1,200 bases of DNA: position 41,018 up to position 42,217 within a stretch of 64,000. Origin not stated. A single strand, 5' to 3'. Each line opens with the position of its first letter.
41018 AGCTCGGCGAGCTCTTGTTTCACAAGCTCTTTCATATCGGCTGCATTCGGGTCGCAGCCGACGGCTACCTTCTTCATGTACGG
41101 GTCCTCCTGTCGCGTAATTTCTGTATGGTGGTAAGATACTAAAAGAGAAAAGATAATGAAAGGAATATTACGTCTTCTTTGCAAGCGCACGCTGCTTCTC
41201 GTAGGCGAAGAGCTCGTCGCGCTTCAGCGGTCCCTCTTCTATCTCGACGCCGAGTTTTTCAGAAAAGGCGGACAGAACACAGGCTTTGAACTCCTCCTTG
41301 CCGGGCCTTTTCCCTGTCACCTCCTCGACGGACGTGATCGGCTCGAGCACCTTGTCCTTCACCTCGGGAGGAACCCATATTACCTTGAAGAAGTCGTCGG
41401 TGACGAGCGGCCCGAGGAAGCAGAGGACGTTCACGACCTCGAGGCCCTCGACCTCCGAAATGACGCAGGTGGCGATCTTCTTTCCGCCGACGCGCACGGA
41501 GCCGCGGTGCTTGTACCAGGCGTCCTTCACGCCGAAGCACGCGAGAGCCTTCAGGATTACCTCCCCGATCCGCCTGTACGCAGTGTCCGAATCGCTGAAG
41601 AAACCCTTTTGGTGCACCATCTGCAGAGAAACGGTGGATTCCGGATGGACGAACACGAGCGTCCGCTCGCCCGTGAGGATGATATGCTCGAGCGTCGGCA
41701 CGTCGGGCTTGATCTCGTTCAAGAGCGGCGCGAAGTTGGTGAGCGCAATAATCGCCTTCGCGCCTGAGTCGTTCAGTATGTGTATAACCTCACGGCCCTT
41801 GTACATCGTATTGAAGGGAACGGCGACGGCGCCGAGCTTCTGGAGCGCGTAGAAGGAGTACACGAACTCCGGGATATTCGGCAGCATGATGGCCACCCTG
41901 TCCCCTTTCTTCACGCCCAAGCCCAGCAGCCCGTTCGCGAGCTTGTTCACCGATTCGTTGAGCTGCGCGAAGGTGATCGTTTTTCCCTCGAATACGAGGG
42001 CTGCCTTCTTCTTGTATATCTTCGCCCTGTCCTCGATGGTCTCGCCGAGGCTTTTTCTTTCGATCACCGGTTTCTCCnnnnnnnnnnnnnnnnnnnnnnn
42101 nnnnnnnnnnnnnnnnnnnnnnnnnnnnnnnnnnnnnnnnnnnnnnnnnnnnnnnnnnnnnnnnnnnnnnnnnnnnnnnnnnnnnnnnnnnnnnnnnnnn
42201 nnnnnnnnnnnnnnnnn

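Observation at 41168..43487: Reciprocal in-frame chimeras between a lipoate-protein-ligase-family gene and an acyl-CoA synthetase gene (lplN-acsC | acsN-lplC)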

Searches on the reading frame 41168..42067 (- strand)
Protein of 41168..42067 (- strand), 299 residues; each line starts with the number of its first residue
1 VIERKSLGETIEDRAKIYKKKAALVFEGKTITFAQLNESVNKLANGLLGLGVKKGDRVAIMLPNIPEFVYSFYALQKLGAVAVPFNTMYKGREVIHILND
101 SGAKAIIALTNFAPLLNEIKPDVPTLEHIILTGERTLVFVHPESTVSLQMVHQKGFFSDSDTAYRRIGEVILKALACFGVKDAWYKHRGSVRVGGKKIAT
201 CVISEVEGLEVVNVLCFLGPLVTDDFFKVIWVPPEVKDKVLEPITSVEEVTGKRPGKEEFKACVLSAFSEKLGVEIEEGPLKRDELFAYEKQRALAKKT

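Call 3: search_protein_families(library=pfam, proteins=[window:41168-42067:-], max_evalue=1)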
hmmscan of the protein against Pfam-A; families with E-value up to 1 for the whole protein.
window:41168-42067:- (299 aa): 2 families
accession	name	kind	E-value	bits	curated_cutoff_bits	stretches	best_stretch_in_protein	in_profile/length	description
PF00501.34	AMP-binding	-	6.2e-33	114.6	29.9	1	12-128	2-124/384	AMP-binding enzyme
PF21948.1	LplA-B_cat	-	3.5e-05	24.3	27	1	154-268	84-199/200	Lipoyl protein ligase A/B catalytic domain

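Call 4: search_protein_families(library=ncbifam, proteins=[window:41168-42067:-], max_evalue=1)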
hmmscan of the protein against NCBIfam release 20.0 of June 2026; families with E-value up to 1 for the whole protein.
window:41168-42067:- (299 aa): 90 families (the best 25 are shown)
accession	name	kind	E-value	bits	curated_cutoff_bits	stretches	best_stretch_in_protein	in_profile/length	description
NF004837.0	PRK06187.1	subfamily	9.3e-32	110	476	1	6-137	9-140/531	long-chain-fatty-acid--CoA ligase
NF004822.0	PRK06178.1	equivalog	1.7e-30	106.2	782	1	2-146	34-177/571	acyl-CoA synthetase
NF004114.0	PRK05605.1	equivalog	7.5e-30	103.8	766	1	3-129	32-157/575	long-chain-fatty-acid--CoA ligase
NF006181.0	PRK08314.1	subfamily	3.8e-26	91.4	705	1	6-150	25-169/563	long-chain-fatty-acid--CoA ligase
NF005463.0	PRK07059.1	subfamily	2.5e-25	88.9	869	1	3-132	21-149/557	long-chain-fatty-acid--CoA ligase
NF005220.0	PRK06710.1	equivalog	2.7e-25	88.5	1116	1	7-133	26-151/563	long-chain-fatty-acid--CoA ligase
NF005947.1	PRK08008.1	equivalog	3.3e-25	88.7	651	1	2-135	4-143/518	crotonobetaine/carnitine-CoA ligase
TIGR03098.1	ligase_PEP_1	hypoth_equivalog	3.7e-25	88.4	592.35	1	8-147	3-142/517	acyl-CoA ligase (AMP-forming), exosortase A system-associated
NF006182.0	PRK08316.1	subfamily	3.9e-24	85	663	1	3-124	9-130/523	fatty acyl-CoA synthetase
NF006134.1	PRK08279.1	equivalog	9.7e-24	83.8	625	1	4-134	43-173/605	long-chain-acyl-CoA synthetase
NF004808.0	PRK06155.1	equivalog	1e-23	83.5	722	1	4-135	20-151/542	ATP-dependent acyl-CoA ligase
NF005863.0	PRK07798.1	subfamily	2e-22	79.4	543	1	7-135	6-134/540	acyl-CoA synthetase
NF005801.1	PRK07656.1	equivalog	3.4e-22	78.8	657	1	8-113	4-109/500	FadD3 family acyl-CoA ligase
NF006523.0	PRK08974.1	equivalog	4.3e-22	77.9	884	1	5-133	23-151/561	long-chain-fatty-acid--CoA ligase FadD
NF005857.1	PRK07786.1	exception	7.1e-21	74.3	733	1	11-136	15-140/513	fatty-acid--CoA ligase FadD5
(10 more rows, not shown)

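Call 8: find_homologous_proteins(query=window:41168-42067:-, max_evalue=0.00001)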
Query window:41168-42067:- (299 aa): 718 proteins with E <= 0.00001 among 2672 candidates; the best 120 are listed.
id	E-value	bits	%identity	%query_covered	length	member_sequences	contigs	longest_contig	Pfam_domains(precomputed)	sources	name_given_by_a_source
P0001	3.0e-193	658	100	100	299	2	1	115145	PF00501.35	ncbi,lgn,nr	ncbi:MAG: AMP-binding protein [Spirochaetes bacterium]|nr:AMP-binding protein [Spirochaetota bacteri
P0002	8.9e-169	578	88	100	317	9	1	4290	PF00501.35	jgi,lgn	-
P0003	3.0e-163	560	84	100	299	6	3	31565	PF00501.35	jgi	jgi:long-chain acyl-CoA synthetase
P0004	1.2e-162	558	82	100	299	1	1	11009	PF21948.2,PF00501.35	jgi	-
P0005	7.5e-162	555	82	100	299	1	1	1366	PF21948.2,PF00501.35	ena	-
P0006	9.5e-162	555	82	100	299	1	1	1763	PF21948.2,PF00501.35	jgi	jgi:long-chain acyl-CoA synthetase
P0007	1.8e-161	554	82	100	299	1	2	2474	PF21948.2,PF00501.35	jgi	jgi:long-chain acyl-CoA synthetase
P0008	1.2e-160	551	81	100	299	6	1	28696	PF21948.2,PF00501.35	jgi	-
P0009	1.9e-159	547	81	100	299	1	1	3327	PF21948.2,PF00501.35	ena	-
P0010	1.7e-149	515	77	100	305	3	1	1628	PF21948.2,PF00501.35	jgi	jgi:long-chain acyl-CoA synthetase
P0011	1.4e-146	505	76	99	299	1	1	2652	PF21948.2,PF00501.35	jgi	jgi:long-chain acyl-CoA synthetase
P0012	4.1e-144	497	74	99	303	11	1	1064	PF21948.2,PF00501.35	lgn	-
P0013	7.0e-143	493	83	87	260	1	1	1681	PF21948.2,PF00501.35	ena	-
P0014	3.1e-142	491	73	100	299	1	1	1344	PF21948.2,PF00501.35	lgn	-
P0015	1.7e-141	488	71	100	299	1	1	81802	PF21948.2,PF00501.35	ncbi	-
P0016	2.1e-141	488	73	100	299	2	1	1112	PF21948.2,PF00501.35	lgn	-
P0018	3.7e-141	487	72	100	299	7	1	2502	PF21948.2,PF00501.35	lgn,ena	-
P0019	4.8e-140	484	72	100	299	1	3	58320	PF21948.2,PF00501.35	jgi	-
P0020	1.4e-139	482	72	100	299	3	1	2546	PF21948.2,PF00501.35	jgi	jgi:long-chain acyl-CoA synthetase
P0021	1.4e-139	482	72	98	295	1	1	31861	PF21948.2,PF00501.35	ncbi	-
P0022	2.2e-139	481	71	99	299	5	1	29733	PF21948.2,PF00501.35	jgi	-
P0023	7.5e-139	480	72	100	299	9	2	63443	PF21948.2,PF00501.35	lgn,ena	-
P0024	8.9e-138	476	71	100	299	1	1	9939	PF21948.2,PF00501.35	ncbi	-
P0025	3.3e-137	474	72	98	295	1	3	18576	PF21948.2,PF00501.35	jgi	jgi:long-chain acyl-CoA synthetase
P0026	3.4e-137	474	71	100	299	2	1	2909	PF21948.2,PF00501.35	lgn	-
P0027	4.1e-137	474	72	99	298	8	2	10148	PF21948.2,PF00501.35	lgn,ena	-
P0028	5.4e-137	474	71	100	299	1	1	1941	PF21948.2,PF00501.35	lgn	-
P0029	2.4e-136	471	70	98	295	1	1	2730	PF21948.2,PF00501.35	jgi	jgi:long-chain acyl-CoA synthetase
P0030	2.8e-136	471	69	100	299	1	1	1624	PF21948.2,PF00501.35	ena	-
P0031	2.8e-135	468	69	100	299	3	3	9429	PF21948.2,PF00501.35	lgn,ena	-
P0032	3.5e-135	468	70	100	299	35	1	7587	PF21948.2,PF00501.35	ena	-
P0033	4.0e-135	467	69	100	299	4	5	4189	PF21948.2,PF00501.35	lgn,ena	-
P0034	4.1e-135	467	68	100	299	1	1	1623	PF21948.2,PF00501.35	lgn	-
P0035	8.1e-135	466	70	100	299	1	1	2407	PF21948.2,PF00501.35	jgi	jgi:long-chain acyl-CoA synthetase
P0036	9.6e-135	466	69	98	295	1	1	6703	PF21948.2,PF00501.35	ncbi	-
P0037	1.3e-134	466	68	100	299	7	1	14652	PF21948.2,PF00501.35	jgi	jgi:long-chain acyl-CoA synthetase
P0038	1.5e-134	466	69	100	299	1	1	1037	PF21948.2,PF00501.35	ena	-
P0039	1.7e-134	465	68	100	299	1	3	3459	PF21948.2,PF00501.35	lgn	-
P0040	1.7e-134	465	69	100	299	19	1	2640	PF21948.2,PF00501.35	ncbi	-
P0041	2.6e-134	465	69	99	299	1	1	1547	PF21948.2,PF00501.35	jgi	-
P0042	3.0e-134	465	69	100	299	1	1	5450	PF21948.2,PF00501.35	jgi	jgi:long-chain acyl-CoA synthetase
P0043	3.8e-134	464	68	98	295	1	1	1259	PF21948.2,PF00501.35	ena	-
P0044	4.1e-134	464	69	99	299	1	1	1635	PF21948.2,PF00501.35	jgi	jgi:long-chain acyl-CoA synthetase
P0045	4.7e-134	464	68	100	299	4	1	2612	PF21948.2,PF00501.35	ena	-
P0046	9.0e-134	463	70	99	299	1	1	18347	PF21948.2,PF00501.35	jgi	jgi:long-chain acyl-CoA synthetase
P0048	1.2e-133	463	68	100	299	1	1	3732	PF21948.2,PF00501.35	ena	-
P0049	1.4e-133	462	69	98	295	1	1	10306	PF21948.2,PF00501.35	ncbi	-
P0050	3.4e-133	461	68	100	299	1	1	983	PF21948.2,PF00501.35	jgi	jgi:long-chain acyl-CoA synthetase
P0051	1.7e-132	459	70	97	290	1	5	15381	PF21948.2,PF00501.35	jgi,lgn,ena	-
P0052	1.7e-132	459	69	100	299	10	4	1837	PF21948.2,PF00501.35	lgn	-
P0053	1.4e-131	456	70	98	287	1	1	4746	PF21948.2,PF00501.35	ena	-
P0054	2.8e-122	425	64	100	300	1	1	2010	PF21948.2,PF00501.35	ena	-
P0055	1.0e-119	417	62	99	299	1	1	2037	PF21948.2,PF00501.35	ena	-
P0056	1.9e-119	416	62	99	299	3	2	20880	PF21948.2,PF00501.35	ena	-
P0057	2.7e-119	416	62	98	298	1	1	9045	PF21948.2,PF00501.35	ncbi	-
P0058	2.6e-118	412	63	98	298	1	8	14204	PF21948.2,PF00501.35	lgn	-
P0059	8.6e-118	411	65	97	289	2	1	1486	PF21948.2,PF00501.35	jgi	jgi:long-chain acyl-CoA synthetase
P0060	2.3e-117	409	64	98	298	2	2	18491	PF21948.2,PF00501.35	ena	-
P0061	4.5e-117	408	60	100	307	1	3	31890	PF21948.2,PF00501.35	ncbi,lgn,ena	-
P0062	9.8e-117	407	61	99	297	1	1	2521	PF21948.2,PF00501.35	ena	-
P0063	1.0e-116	407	62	98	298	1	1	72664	PF21948.2,PF00501.35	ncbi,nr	ncbi:MAG: acyl-CoA synthetase [Spirochaetaceae bacterium]|nr:MAG: acyl-CoA synthetase [Spirochaetace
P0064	1.7e-116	406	61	98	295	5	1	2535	PF21948.2,PF00501.35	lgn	-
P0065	4.0e-116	405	60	98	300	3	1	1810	PF21948.2,PF00501.35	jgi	jgi:hypothetical protein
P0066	4.8e-116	405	60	99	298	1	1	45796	PF21948.2,PF00501.35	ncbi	ncbi:MAG: AMP-binding protein [Spirochaetia bacterium]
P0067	5.0e-116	405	58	100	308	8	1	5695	PF21948.2,PF00501.35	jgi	jgi:long-chain acyl-CoA synthetase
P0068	9.2e-116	404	60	99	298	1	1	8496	PF21948.2,PF00501.35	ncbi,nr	ncbi:MAG: AMP-binding protein [Spirochaeta sp.]|nr:AMP-binding protein [Spirochaeta sp.]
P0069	1.7e-115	403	59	99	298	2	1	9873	PF21948.2,PF00501.35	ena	-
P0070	3.9e-115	402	60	98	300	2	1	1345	PF21948.2,PF00501.35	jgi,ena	-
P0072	4.5e-115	402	60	100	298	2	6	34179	PF21948.2,PF00501.35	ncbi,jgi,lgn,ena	-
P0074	1.0e-114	400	59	99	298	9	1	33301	PF21948.2,PF00501.35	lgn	-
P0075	3.4e-114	399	60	100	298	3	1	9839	PF21948.2,PF00501.35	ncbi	-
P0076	6.5e-114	398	57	99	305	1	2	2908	PF21948.2,PF00501.35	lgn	-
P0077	7.0e-114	398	59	98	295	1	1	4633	PF21948.2,PF00501.35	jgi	jgi:long-chain acyl-CoA synthetase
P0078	7.3e-114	398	60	100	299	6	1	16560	PF21948.2,PF00501.35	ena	-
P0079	1.3e-113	397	59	98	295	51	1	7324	PF21948.2,PF00501.35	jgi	jgi:long-chain acyl-CoA synthetase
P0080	1.6e-113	397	60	100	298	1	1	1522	PF21948.2,PF00501.35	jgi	jgi:long-chain acyl-CoA synthetase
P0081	2.5e-113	396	59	98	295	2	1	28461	PF21948.2,PF00501.35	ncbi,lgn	-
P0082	2.7e-113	396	59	100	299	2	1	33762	PF21948.2,PF00501.35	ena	-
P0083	3.5e-113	395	59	98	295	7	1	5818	PF21948.2,PF00501.35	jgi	jgi:long-chain acyl-CoA synthetase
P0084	5.1e-113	395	58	98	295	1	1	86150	PF21948.2,PF00501.35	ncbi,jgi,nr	ncbi:MAG: AMP-binding protein [Deltaproteobacteria bacterium]|nr:AMP-binding protein [Deltaproteobac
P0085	5.7e-113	395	61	99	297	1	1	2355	PF21948.2,PF00501.35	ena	-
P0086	6.4e-113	395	60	100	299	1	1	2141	PF21948.2,PF00501.35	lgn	-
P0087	7.0e-113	394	59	100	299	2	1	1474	PF21948.2,PF00501.35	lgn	-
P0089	9.0e-113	394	59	98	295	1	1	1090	PF21948.2,PF00501.35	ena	-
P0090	9.1e-113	394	57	98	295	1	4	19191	PF21948.2,PF00501.35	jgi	jgi:long-chain acyl-CoA synthetase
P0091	1.1e-112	394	58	100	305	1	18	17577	PF21948.2,PF00501.35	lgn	-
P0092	1.4e-112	393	60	99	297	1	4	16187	PF21948.2,PF00501.35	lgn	-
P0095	3.3e-112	392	60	100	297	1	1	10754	PF21948.2,PF00501.35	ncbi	-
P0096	3.4e-112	392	59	98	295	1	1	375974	PF21948.2,PF00501.35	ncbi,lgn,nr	ncbi:MAG: AMP-binding protein [Deltaproteobacteria bacterium]|nr:AMP-binding protein [Deltaproteobac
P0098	5.1e-112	392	59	100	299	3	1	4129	PF21948.2,PF00501.35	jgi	-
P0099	1.3e-111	390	60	97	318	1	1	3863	PF21948.2,PF00501.35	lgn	-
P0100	1.4e-111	390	58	98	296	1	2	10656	PF21948.2,PF00501.35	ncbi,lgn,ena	-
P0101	1.5e-111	390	58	100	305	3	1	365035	PF00501.35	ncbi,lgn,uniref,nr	ncbi:long-chain acyl-CoA synthetase [Alkalispirochaeta americana]|uniref:Long-chain acyl-CoA synthet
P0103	1.8e-111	390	59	100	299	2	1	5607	PF21948.2,PF00501.35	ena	-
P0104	2.9e-111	389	58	98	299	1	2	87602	PF21948.2,PF00501.35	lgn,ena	-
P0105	3.0e-111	389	61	96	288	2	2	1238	PF21948.2,PF00501.35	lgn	-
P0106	3.4e-111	389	58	98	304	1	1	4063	PF21948.2,PF00501.35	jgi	jgi:long-chain acyl-CoA synthetase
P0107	4.0e-111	389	60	98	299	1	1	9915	PF21948.2,PF00501.35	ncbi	ncbi:MAG: AMP-binding protein [Spirochaetales bacterium]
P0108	4.6e-111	388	58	98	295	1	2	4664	PF21948.2,PF00501.35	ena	-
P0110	6.2e-111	388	58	98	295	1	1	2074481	PF00501.35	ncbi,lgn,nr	ncbi:MAG: AMP-binding protein [Syntrophobacterales bacterium]|nr:MAG: AMP-binding protein [Syntropho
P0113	8.9e-111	388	58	99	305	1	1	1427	PF21948.2,PF00501.35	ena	-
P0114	9.9e-111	387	60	99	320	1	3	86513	PF21948.2,PF00501.35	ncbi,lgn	ncbi:MAG: AMP-binding protein [Spirochaetota bacterium]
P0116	1.3e-110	387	58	98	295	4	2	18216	PF21948.2,PF00501.35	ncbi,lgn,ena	-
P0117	1.4e-110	387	58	100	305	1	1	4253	PF21948.2,PF00501.35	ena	-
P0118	1.7e-110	387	58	99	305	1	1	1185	PF21948.2,PF00501.35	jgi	-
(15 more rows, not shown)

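Call 11: find_encoding_contigs(protein=P0101, flank=8000, max_places=2)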
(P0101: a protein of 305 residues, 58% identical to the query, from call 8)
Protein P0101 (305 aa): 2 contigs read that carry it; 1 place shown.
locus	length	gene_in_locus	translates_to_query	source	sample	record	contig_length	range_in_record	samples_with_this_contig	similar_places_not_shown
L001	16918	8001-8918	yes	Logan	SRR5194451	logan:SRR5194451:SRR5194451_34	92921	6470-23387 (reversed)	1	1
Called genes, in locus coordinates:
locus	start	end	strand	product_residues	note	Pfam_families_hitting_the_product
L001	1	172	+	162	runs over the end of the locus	PF00254:FKBP_C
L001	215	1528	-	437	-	PF13439:Glyco_transf_4, PF20706:GT4-conflict (faint), PF13579:Glyco_trans_4_4, PF00534:Glycos_transf_1, PF13692:Glyco_trans_1_4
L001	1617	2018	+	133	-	PF11026:DUF2721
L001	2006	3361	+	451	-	PF13347:MFS_2, PF07690:MFS_1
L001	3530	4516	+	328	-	-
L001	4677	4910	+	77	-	-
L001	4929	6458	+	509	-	PF00474:SSF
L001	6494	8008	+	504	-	PF00501:AMP-binding, PF13193:AMP-binding_C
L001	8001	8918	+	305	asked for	PF00501:AMP-binding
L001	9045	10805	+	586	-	PF00072:Response_reg, PF00989:PAS (weak), PF13188:PAS_8 (faint), PF24820:Diguanyl_cycl_sensor (faint), PF08447:PAS_3 (faint), PF00989:PAS, PF08448:PAS_4, PF13426:PAS_9, +1 more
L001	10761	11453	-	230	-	PF12917:YfbR-like (weak), PF13023:HD_3, PF01966:HD (weak)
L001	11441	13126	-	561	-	PF02844:GARS_N, PF01071:GARS_A, PF02222:ATP-grasp (faint), PF02786:CPSase_L_D2 (weak), PF02843:GARS_C, PF01502:PRA-CH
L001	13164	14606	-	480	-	PF00206:Lyase_1, PF10397:ADSL_C (faint), PF08328:ASL_C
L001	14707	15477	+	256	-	PF00293:NUDIX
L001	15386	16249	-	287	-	PF01063:Aminotran_4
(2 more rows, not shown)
